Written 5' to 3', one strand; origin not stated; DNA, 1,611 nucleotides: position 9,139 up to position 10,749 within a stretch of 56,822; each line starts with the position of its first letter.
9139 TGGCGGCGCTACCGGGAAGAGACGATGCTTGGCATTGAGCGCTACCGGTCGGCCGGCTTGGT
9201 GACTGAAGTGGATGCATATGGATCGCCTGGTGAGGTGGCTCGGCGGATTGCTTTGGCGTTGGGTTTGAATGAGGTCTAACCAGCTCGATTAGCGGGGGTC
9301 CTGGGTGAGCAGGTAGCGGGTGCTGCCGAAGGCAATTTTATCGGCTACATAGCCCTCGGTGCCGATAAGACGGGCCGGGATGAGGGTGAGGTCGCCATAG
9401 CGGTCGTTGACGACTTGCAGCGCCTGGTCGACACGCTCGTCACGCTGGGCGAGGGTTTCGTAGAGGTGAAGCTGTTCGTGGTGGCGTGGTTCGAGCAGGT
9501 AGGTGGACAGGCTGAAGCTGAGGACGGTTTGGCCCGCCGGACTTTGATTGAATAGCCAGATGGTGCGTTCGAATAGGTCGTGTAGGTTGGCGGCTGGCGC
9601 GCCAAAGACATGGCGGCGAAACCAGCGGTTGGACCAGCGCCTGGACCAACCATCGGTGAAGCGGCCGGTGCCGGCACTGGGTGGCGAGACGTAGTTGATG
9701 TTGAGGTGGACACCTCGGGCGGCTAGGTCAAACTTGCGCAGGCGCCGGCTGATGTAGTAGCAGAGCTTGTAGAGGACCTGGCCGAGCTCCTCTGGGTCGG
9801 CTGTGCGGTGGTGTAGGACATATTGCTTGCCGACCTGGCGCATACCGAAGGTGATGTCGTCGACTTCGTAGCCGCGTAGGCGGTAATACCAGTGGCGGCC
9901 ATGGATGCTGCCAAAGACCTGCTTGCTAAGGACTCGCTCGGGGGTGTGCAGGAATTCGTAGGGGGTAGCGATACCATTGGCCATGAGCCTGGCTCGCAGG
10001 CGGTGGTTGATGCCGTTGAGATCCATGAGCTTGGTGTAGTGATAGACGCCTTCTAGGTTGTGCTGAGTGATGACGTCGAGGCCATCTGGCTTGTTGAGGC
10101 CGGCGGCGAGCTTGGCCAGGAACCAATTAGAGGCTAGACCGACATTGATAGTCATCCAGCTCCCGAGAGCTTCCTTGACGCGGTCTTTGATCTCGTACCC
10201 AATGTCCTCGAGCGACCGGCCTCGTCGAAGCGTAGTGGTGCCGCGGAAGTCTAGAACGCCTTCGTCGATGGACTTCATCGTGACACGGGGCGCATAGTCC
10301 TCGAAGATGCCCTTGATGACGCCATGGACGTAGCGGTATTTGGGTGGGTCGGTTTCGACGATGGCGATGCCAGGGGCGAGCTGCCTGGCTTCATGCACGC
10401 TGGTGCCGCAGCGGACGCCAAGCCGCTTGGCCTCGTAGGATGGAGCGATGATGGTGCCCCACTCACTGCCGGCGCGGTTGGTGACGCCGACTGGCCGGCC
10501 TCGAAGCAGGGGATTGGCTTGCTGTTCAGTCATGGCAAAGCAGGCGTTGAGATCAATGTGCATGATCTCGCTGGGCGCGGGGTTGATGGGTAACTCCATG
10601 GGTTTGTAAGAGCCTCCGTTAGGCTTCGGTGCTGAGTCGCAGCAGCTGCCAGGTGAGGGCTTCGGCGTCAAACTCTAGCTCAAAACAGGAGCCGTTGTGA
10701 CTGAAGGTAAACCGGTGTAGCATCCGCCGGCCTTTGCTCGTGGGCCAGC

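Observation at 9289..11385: Operon joining an Avd-type four-helix-bundle protein, a 92-aa orphan and a UmuC-like Y-family polymerase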

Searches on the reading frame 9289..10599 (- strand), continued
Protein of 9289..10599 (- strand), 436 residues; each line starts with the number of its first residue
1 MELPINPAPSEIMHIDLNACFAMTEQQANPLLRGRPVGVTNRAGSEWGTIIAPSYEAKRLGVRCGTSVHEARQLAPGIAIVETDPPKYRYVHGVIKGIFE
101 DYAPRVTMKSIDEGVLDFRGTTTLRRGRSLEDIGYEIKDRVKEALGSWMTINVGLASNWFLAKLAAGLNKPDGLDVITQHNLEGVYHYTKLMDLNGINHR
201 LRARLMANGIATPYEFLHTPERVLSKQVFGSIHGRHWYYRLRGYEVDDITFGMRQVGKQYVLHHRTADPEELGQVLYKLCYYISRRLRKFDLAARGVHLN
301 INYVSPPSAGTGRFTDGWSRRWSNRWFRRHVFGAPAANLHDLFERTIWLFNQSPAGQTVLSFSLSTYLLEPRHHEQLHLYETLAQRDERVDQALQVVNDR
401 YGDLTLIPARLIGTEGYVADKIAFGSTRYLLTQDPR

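Call 72: search_dna_similar(query=window:9289-10599:-, collection=plasmids, mode=protein, max_rows=60, rows=spread, max_evalue=0.001)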
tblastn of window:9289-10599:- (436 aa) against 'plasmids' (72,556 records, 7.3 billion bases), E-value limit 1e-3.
The search stops at 5000 records and this limit was reached: more records match than are counted here, and every count below describes the 5000 best-scoring records only.
Records with a match: at least 5000; places in all: 5211; records where one place covers at least 80% of the query: 262.
Best place of each record, by identity: <60% 5000.
By first word of the organism name: Klebsiella 1459; Escherichia 1315; Salmonella 912; Enterobacter 314; Rhizobium 113; Listeria 100; Shigella 87; Citrobacter 84; Sinorhizobium 83; Lactiplantibacillus 63; and 124 more.
By predicted mobility (MOB-suite, as given by PLSDB): conjugative 3992; non-mobilizable 693; mobilizable 315.
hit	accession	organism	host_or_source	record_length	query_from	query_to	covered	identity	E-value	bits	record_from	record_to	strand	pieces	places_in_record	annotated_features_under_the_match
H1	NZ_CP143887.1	Agrobacterium deltaense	Cell culture,Plant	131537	6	406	92%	27.6%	5e-28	124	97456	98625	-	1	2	type VI secretion protein ImpB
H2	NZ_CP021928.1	Pediococcus pentosaceus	cell culture,food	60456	15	409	91%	26.8%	4e-9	67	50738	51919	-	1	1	Y-family DNA polymerase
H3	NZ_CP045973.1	Listeria monocytogenes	Homo sapiens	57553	11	409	92%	24.0%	1e-9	68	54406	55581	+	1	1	Y-family DNA polymerase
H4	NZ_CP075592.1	Klebsiella pneumoniae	Homo sapiens,Breast milk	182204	12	417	93%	22.1%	6e-6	56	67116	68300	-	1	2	Y-family DNA polymerase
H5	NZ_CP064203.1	Acinetobacter baumannii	Homo sapiens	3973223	11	302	67%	28.4%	9e-20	100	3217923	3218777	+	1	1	none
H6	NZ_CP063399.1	Rhizobium sp. SL42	Amphicarpaea bracteata,Whole ...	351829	11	245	54%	32.8%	5e-24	112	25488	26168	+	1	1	dinB: DNA polymerase IV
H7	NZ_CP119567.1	Pararhizobium qamdonense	cell culture,soil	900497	11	245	54%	31.5%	4e-22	107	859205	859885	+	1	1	dinB: DNA polymerase IV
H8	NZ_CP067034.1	Agrobacterium fabrum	-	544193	11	245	54%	30.7%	5e-19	97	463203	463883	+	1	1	dinB: DNA polymerase IV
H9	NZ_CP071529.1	Legionella lytica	Acanthamoeba castellanii,bacterial ...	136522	8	245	55%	28.5%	2e-12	77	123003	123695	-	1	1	dinB: DNA polymerase IV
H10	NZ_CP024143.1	Escherichia coli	single cell,clinical patient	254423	13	237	52%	27.6%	2e-9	68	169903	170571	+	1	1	umuC: translesion error-prone DNA polymerase V subunit UmuC | umuD: translesion error-prone DNA polymerase V autoproteolytic subunit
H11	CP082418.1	Salmonella enterica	animal-swine-market swine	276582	13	237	52%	27.2%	5e-9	66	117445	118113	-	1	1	umuC: translesion error-prone DNA polymerase V subunit UmuC | umuD: translesion error-prone DNA polymerase V autoproteolytic subunit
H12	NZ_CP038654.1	Citrobacter freundii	Homo sapiens,stool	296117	13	237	52%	27.2%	5e-9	66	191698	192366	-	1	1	umuC: translesion error-prone DNA polymerase V subunit UmuC | umuD: translesion error-prone DNA polymerase V autoproteolytic subunit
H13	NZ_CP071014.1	Enterobacter hormaechei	Homo sapiens,Chromosome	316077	13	237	52%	27.2%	5e-9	66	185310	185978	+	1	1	umuC: translesion error-prone DNA polymerase V subunit UmuC | umuD: translesion error-prone DNA polymerase V autoproteolytic subunit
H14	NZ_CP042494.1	Leclercia adecarboxylata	Whole organism,Shower 2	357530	13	237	52%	27.2%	5e-9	66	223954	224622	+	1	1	umuC: translesion error-prone DNA polymerase V subunit UmuC | umuD: translesion error-prone DNA polymerase V autoproteolytic subunit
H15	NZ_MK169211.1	Escherichia coli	dairy cow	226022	13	237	52%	27.2%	6e-9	66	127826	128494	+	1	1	umuC: translesion error-prone DNA polymerase V subunit UmuC | umuD: translesion error-prone DNA polymerase V autoproteolytic subunit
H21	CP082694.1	Salmonella enterica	Chicken Wings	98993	16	219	47%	29.6%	4e-10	70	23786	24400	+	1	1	Y-family DNA polymerase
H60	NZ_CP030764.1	Rhizobium leguminosarum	Genomic DNA from Bacterial pure culture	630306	9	117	25%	34.9%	2e-9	67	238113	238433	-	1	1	none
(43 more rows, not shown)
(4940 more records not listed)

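Call 73: get_annotated_region(hit=H1, flank=4000)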
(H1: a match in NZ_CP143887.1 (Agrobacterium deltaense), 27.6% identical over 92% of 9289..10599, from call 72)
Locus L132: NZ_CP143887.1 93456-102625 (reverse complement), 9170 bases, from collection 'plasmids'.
description: Agrobacterium deltaense strain EL101 plasmid pEL101-131, complete sequence
organism: Agrobacterium deltaense (NCBI taxid 1183412)
taxonomy: Bacteria; Pseudomonadota; Alphaproteobacteria; Hyphomicrobiales; Rhizobiaceae; Agrobacterium; Agrobacterium deltaense
host: -; source: Cell culture,Plant; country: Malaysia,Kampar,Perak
typing (MOB-suite, as given by PLSDB): non-mobilizable
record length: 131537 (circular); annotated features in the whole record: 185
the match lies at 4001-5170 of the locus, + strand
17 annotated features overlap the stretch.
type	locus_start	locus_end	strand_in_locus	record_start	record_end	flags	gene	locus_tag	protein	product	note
CDS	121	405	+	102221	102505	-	-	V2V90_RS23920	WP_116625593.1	hypothetical protein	-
CDS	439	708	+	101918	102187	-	-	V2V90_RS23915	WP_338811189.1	hypothetical protein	-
CDS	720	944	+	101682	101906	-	-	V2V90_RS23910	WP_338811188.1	hypothetical protein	-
CDS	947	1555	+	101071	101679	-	-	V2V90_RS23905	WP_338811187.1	hypothetical protein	-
CDS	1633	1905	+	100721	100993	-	-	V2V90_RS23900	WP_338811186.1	hypothetical protein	-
CDS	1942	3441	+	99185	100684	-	-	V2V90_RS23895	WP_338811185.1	protelomerase family protein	-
CDS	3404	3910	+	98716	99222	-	-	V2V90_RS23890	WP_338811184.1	phage prohead protein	-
CDS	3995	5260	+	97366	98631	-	-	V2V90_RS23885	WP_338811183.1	type VI secretion protein ImpB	-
CDS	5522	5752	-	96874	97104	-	-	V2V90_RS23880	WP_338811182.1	hypothetical protein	-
CDS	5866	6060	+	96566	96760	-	-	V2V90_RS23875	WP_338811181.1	hypothetical protein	-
CDS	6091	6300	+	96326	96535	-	-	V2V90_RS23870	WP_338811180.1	hypothetical protein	-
CDS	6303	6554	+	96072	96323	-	-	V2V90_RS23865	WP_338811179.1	hypothetical protein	-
CDS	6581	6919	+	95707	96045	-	-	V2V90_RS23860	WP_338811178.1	hypothetical protein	-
CDS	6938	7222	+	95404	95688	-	-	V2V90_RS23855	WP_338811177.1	hypothetical protein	-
CDS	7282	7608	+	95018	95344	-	-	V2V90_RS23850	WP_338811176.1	hypothetical protein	-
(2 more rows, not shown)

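Call 74: get_annotated_region(hit=H60, flank=5000)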
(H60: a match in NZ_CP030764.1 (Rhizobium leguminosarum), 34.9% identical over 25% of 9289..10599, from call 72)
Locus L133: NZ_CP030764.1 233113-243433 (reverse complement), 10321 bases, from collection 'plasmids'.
description: Rhizobium leguminosarum strain ATCC 14479 plasmid unnamed4, complete sequence
organism: Rhizobium leguminosarum (NCBI taxid 384)
taxonomy: Bacteria; Pseudomonadota; Alphaproteobacteria; Hyphomicrobiales; Rhizobiaceae; Rhizobium; Rhizobium leguminosarum
host: -; source: Genomic DNA from Bacterial pure culture; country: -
typing (MOB-suite, as given by PLSDB): conjugative; relaxase MOBQ; mating-pair formation MPF_T
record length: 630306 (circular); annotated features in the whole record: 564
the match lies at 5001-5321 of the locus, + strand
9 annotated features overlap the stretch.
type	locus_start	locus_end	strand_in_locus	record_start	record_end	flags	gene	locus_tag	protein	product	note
CDS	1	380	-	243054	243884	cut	-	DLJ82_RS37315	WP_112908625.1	carbohydrate ABC transporter permease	GO:0008643 - carbohydrate transport [Evidence IEA]; GO:0055085 - transmembrane transport [Evidence IEA]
CDS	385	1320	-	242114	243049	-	-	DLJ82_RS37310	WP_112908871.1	sugar ABC transporter permease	-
CDS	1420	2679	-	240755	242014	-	-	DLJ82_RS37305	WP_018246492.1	sugar ABC transporter substrate-binding protein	-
CDS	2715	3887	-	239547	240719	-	-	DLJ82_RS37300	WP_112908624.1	PLP-dependent transferase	-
CDS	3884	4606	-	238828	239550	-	-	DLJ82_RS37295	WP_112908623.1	FadR/GntR family transcriptional regulator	-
CDS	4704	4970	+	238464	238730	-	-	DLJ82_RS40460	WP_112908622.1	hypothetical protein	-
CDS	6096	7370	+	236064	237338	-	-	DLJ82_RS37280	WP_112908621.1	hypothetical protein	-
CDS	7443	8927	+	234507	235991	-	-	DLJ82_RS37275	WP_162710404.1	hypothetical protein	-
CDS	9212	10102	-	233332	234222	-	-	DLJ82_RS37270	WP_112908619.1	LysR substrate-binding domain-containing protein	-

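Call 92: get_annotated_region(hit=H10, flank=1500)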
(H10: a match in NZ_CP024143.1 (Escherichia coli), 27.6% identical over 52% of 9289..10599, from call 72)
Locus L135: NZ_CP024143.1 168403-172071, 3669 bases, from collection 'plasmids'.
description: Escherichia coli strain 14EC029 plasmid p14EC029b, complete sequence
organism: Escherichia coli (NCBI taxid 562)
taxonomy: Bacteria; Pseudomonadota; Gammaproteobacteria; Enterobacterales; Enterobacteriaceae; Escherichia; Escherichia coli
host: -; source: single cell,clinical patient; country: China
typing (MOB-suite, as given by PLSDB): conjugative; replicon IncHI2A,IncN,rep_cluster_1088; relaxase MOBH; mating-pair formation MPF_F
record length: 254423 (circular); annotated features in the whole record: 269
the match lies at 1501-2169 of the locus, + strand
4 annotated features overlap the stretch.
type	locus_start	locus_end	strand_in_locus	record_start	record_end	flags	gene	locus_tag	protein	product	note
CDS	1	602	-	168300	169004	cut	-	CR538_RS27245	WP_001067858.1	IS6-like element IS26 family transposase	GO:0006313 - DNA transposition [Evidence IEA]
CDS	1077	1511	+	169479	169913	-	umuD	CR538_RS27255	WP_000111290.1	translesion error-prone DNA polymerase V autoproteolytic subunit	-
CDS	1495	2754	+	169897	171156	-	umuC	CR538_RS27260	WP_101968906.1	translesion error-prone DNA polymerase V subunit UmuC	GO:0006281 - DNA repair [Evidence IEA]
CDS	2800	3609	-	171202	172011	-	-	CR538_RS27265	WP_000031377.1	DsbA family protein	-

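Call 93: get_annotated_region(hit=H3, flank=1500)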
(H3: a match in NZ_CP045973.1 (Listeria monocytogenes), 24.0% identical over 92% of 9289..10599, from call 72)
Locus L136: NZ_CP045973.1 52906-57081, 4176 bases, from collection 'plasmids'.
description: Listeria monocytogenes strain AUSMDU00000224 plasmid pAUSMDU00000224_01, complete sequence
organism: Listeria monocytogenes (NCBI taxid 1639)
taxonomy: Bacteria; Bacillota; Bacilli; Bacillales; Listeriaceae; Listeria; Listeria monocytogenes
host: -; source: Homo sapiens; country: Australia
typing (MOB-suite, as given by PLSDB): mobilizable; replicon rep_cluster_110; relaxase MOBP,MOBP
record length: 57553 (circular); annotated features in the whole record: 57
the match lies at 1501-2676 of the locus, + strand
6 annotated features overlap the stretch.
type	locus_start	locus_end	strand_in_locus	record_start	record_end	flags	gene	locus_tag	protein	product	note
CDS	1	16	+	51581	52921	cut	-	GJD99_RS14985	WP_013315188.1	IS3 family transposase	-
CDS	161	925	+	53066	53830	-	-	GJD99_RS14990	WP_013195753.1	helix-turn-helix domain-containing protein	-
CDS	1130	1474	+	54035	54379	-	-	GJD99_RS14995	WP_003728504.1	hypothetical protein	-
CDS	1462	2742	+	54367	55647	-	-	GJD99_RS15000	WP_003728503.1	Y-family DNA polymerase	-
CDS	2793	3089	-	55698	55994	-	-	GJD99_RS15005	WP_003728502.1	hypothetical protein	-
CDS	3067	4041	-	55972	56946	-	prgP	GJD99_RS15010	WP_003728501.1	ParA superfamily DNA segregation protein PrgP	-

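Call 94: get_annotated_region(hit=H21, flank=1500)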
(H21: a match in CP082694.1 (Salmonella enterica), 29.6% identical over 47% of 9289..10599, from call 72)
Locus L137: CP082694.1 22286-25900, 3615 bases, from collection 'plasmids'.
description: Salmonella enterica subsp. enterica serovar Kentucky strain CVM N18S0236 plasmid pN18S0236-2, complete sequence
organism: Salmonella enterica (NCBI taxid 192955)
taxonomy: Bacteria; Pseudomonadota; Gammaproteobacteria; Enterobacterales; Enterobacteriaceae; Salmonella; Salmonella enterica
host: -; source: Chicken Wings; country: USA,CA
typing (MOB-suite, as given by PLSDB): conjugative; replicon IncI-gamma/K1; relaxase MOBP; mating-pair formation MPF_I
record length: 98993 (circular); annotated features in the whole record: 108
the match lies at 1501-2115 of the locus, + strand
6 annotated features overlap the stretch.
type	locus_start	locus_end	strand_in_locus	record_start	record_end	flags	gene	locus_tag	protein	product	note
CDS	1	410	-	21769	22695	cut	-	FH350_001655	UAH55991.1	DUF1281 domain-containing protein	-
CDS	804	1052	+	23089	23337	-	-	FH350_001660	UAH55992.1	DinI family protein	-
CDS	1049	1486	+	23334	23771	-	umuD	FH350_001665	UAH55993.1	translesion error-prone DNA polymerase V autoproteolytic subunit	-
CDS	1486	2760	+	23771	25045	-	-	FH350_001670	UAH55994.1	Y-family DNA polymerase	-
CDS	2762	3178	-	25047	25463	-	-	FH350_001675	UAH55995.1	plasmid partitioning/stability family protein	-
CDS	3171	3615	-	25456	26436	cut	-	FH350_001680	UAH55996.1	plasmid segregation protein ParM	-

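Call 99: search_protein_families(library=padloc, proteins=[window:9289-10599:-], max_evalue=0.1)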
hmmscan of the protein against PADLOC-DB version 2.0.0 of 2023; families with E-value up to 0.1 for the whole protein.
window:9289-10599:- (436 aa): 0 families

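Call 100: find_encoding_contigs(protein=P0072, flank=3000, max_places=4)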
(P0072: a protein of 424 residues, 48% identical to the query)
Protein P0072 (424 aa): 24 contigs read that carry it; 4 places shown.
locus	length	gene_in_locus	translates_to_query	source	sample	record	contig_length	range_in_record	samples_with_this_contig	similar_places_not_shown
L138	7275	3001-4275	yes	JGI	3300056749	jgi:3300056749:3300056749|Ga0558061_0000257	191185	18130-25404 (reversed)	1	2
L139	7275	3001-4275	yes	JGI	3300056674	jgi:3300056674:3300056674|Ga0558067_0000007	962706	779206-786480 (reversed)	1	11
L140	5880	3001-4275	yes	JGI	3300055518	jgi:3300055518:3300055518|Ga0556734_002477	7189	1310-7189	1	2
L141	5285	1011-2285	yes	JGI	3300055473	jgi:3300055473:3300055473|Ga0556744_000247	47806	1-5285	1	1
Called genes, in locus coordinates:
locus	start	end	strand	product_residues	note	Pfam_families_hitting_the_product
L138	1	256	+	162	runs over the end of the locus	-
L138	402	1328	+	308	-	PF00924:MS_channel_2nd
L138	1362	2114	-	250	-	PF01145:Band_7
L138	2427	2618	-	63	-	-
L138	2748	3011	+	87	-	-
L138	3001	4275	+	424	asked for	PF00817:IMS, PF11799:IMS_C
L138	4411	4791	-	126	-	PF00072:Response_reg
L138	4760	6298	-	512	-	PF00672:HAMP, PF00989:PAS, PF13188:PAS_8 (weak), PF13426:PAS_9, PF00512:HisKA, PF02518:HATPase_c, PF13581:HATPase_c_2 (weak)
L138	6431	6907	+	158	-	PF00254:FKBP_C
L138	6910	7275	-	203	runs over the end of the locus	PF03330:DPBB_1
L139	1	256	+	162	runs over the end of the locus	-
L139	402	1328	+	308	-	PF00924:MS_channel_2nd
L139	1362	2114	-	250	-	PF01145:Band_7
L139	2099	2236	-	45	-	-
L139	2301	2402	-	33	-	-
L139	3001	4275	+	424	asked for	PF00817:IMS, PF11799:IMS_C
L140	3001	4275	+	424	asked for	PF00817:IMS, PF11799:IMS_C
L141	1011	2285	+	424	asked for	PF00817:IMS, PF11799:IMS_C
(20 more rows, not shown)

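Call 101: find_encoding_contigs(protein=P0123, flank=3000, max_places=3)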
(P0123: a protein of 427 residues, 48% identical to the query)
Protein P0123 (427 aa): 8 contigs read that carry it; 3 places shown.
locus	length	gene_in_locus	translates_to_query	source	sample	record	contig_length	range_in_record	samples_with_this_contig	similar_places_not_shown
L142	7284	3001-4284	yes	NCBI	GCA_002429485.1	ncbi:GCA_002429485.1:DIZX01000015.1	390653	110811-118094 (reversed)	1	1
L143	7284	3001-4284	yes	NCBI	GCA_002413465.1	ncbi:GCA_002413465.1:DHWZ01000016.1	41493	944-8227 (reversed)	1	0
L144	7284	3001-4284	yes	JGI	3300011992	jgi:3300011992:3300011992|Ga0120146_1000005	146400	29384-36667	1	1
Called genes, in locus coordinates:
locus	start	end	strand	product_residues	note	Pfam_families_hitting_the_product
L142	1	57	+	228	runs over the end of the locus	PF01386:Ribosomal_L25p, PF14693:Ribosomal_TL5_C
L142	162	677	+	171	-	PF01219:DAGK_prokar (weak)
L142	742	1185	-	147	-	PF22811:Zn_ribbon_NrdR, PF03477:ATP-cone (faint)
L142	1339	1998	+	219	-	PF00625:Guanylate_kin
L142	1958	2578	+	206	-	PF01467:CTP_transf_like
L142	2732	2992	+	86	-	-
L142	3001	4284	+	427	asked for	PF00817:IMS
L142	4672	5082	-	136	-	PF05635:23S_rRNA_IVP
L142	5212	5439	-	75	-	-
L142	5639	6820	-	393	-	PF05651:Diacid_rec (faint), PF17853:GGDEF_2, PF13556:HTH_30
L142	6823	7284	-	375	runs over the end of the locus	PF17853:GGDEF_2, PF13556:HTH_30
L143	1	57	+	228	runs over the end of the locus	PF01386:Ribosomal_L25p, PF14693:Ribosomal_TL5_C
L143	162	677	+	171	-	PF01219:DAGK_prokar (weak)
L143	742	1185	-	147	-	PF22811:Zn_ribbon_NrdR, PF03477:ATP-cone (faint)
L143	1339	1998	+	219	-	PF00625:Guanylate_kin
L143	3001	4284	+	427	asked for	PF00817:IMS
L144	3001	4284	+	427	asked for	PF00817:IMS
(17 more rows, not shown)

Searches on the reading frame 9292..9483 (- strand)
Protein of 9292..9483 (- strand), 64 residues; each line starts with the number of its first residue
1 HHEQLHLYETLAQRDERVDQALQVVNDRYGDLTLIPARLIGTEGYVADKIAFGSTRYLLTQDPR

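Call 61: search_protein_families(library=pfam, proteins=[window:9292-9483:-], max_evalue=1)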
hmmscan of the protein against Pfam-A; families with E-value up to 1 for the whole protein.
seq(64 aa): 0 families

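Call 66: search_solved_structures(query=window:9292-9483:-, max_evalue=10, show_alignments=3)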
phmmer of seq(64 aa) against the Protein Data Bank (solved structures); distinct sequences matched with E-value up to 10: 2.
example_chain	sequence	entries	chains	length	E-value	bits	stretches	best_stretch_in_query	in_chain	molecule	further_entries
4hvw_A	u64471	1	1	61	1.4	12.7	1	6-48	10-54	Proto-oncogene tyrosine-protein kinase Src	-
4hvv_A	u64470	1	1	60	1.5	12.7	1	5-48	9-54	Proto-oncogene tyrosine-protein kinase Src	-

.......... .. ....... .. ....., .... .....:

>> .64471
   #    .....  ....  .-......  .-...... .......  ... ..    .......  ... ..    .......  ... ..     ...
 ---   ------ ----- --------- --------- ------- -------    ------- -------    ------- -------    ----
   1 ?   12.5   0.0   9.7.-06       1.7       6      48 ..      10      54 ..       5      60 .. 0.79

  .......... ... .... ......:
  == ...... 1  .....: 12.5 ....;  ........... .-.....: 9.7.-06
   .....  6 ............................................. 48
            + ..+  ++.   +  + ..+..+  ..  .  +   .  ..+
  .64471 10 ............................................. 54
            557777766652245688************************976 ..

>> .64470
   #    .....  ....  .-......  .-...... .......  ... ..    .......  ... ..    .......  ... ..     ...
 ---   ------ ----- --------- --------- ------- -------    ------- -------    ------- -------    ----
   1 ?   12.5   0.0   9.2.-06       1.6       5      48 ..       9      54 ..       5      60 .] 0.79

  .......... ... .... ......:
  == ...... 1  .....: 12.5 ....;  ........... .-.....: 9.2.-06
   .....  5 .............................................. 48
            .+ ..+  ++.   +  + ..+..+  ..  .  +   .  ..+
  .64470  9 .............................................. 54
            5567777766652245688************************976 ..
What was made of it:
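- Tried and rejected: The polymerase tail gave nothing (call 66).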
